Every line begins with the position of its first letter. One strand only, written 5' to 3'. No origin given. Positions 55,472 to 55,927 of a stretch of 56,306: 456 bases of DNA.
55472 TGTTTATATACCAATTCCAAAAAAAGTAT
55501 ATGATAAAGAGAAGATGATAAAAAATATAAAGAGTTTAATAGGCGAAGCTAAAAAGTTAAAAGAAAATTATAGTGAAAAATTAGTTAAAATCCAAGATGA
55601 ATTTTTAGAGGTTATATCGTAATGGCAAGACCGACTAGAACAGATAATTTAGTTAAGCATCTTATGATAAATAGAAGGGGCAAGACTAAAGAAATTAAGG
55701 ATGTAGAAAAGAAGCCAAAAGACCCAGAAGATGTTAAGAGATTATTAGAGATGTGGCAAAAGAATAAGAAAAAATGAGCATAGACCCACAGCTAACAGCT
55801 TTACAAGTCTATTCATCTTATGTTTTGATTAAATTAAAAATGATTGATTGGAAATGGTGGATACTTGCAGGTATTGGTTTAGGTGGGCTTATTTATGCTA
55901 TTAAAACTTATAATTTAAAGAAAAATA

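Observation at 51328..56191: IS6-like transposase inside a 4.85-kb cargo element with perfect 8-bp target duplication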

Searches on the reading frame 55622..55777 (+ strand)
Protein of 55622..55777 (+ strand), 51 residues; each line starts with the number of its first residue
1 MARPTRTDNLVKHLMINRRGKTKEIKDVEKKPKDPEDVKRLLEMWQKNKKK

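Call 3: search_protein_families(library=pfam, proteins=[window:55622-55777:+], max_evalue=0.01)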
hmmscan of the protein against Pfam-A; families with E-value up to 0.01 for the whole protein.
window:55622-55777:+ (51 aa): 0 families

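Call 22: search_protein_families(library=ncbifam, proteins=[window:55622-55777:+], max_evalue=0.01)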
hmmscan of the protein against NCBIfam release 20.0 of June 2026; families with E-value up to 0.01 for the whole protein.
window:55622-55777:+ (51 aa): 0 families

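Call 47: search_protein_families(library=padloc, proteins=[window:55622-55777:+], max_evalue=0.001)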
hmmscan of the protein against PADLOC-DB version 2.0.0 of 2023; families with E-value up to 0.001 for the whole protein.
window:55622-55777:+ (51 aa): 0 families
